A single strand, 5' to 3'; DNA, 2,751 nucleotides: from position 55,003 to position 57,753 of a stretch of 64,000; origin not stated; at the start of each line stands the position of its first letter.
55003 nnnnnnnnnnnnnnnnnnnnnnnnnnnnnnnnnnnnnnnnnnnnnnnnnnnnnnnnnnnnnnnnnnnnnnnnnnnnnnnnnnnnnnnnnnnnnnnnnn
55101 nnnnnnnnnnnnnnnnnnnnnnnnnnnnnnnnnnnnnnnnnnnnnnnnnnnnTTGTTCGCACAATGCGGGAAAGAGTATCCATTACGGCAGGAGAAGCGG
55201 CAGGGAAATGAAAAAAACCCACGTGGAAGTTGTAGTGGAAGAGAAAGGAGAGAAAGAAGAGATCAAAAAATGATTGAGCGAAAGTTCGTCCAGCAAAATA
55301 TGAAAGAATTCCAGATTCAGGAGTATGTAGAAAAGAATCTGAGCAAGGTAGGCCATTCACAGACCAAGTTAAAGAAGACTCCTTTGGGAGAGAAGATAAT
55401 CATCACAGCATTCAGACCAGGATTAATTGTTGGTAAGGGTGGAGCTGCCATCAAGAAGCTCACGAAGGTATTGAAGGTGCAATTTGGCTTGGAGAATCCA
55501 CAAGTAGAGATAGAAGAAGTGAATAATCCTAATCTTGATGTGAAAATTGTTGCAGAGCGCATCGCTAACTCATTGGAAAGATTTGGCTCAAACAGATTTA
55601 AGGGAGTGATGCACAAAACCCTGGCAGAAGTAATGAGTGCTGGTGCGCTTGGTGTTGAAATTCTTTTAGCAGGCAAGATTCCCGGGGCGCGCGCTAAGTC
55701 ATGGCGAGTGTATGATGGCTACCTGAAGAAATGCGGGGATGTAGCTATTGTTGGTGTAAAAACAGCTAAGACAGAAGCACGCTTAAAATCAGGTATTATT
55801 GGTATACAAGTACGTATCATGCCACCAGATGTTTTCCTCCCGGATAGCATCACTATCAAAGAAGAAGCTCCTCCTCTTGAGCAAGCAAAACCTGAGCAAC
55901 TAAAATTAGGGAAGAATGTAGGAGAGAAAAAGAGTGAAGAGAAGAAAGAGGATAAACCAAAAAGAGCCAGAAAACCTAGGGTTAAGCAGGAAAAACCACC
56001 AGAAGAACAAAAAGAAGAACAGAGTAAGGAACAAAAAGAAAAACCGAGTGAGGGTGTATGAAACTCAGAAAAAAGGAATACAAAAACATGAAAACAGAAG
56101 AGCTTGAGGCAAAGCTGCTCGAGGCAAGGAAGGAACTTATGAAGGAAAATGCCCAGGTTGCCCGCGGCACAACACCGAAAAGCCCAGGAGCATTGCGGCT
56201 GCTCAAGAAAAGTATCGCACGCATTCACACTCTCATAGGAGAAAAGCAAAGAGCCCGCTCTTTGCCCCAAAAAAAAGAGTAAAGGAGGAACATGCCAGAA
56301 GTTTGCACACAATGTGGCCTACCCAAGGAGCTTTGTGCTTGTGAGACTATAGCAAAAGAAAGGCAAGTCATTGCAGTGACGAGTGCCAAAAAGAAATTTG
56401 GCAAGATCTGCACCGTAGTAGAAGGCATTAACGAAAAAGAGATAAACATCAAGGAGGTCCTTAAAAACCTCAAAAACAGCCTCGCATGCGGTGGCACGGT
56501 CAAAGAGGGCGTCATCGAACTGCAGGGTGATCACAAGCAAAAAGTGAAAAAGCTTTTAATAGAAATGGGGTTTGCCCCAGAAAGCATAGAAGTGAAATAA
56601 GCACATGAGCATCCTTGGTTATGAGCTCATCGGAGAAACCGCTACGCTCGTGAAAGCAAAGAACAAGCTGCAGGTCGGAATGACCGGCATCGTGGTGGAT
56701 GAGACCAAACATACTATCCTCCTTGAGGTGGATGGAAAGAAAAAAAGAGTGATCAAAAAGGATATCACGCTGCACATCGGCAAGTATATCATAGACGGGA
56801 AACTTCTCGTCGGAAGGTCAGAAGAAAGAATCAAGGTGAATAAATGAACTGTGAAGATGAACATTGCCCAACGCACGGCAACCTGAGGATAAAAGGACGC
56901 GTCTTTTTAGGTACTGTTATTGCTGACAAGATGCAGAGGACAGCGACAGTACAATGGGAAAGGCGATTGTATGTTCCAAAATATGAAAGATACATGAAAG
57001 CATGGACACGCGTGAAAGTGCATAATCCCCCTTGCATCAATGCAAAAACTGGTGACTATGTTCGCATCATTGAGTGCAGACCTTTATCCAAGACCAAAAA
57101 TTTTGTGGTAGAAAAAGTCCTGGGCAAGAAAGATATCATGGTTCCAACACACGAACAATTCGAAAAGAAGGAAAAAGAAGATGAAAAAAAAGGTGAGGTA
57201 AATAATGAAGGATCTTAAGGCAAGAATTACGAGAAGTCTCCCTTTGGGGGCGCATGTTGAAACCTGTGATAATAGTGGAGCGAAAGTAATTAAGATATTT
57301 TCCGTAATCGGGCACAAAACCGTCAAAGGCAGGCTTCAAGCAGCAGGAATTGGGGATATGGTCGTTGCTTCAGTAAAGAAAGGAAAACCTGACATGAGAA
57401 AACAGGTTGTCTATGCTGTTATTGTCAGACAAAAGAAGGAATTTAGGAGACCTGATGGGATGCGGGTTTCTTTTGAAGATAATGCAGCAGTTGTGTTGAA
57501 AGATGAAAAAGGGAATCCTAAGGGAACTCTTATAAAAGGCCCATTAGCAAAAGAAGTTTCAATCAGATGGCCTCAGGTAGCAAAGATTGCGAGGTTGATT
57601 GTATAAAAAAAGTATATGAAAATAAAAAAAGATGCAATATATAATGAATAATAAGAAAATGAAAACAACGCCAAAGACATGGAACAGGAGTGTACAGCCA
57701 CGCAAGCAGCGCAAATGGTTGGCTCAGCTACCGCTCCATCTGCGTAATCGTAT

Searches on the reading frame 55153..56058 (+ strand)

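Call 60: search_protein_families(library=pfam, proteins=[window:55153-56058:+], max_evalue=0.001)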
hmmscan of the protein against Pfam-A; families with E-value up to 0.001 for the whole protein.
window:55153-56058:+ (302 aa): 2 families
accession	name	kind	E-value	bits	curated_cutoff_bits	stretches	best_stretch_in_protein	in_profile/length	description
PF00189.25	Ribosomal_S3_C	-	2.9e-13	50.6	34.1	1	137-222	1-83/83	Ribosomal protein S3, C-terminal domain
PF07650.23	KH_2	-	6.6e-13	48.7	22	1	55-127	2-77/78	KH domain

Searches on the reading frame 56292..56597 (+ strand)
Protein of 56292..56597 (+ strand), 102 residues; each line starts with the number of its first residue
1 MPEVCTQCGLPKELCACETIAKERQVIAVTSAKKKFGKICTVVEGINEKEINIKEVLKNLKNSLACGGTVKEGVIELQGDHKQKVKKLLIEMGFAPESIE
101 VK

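Call 60: search_protein_families(library=pfam, proteins=[window:56292-56597:+], max_evalue=0.001)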
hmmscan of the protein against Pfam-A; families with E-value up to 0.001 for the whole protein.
window:56292-56597:+ (102 aa): 2 families
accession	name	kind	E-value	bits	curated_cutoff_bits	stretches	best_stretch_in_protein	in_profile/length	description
PF01253.27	SUI1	-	2.1e-19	70.2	25.5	1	25-94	3-76/77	Translation initiation factor SUI1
PF18736.6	pEK499_p136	-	0.00042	20.5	26.6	1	29-74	60-103/152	HEPN pEK499 p136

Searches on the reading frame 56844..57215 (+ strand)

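Call 60: search_protein_families(library=pfam, proteins=[window:56844-57215:+], max_evalue=0.001)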
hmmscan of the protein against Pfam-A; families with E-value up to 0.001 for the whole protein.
window:56844-57215:+ (124 aa): 1 family
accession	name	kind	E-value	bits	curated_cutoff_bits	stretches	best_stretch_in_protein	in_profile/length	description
PF00366.26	Ribosomal_S17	-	1.1e-26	93.2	25.9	1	23-91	1-68/68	Ribosomal protein S17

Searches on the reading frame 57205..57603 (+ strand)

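Call 60: search_protein_families(library=pfam, proteins=[window:57205-57603:+], max_evalue=0.001)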
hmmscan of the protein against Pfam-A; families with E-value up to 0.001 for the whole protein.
window:57205-57603:+ (133 aa): 1 family
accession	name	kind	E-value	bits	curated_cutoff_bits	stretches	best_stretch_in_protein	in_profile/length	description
PF00238.24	Ribosomal_L14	-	8.7e-37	126.2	23.6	1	14-132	4-121/122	Ribosomal protein L14p/L23e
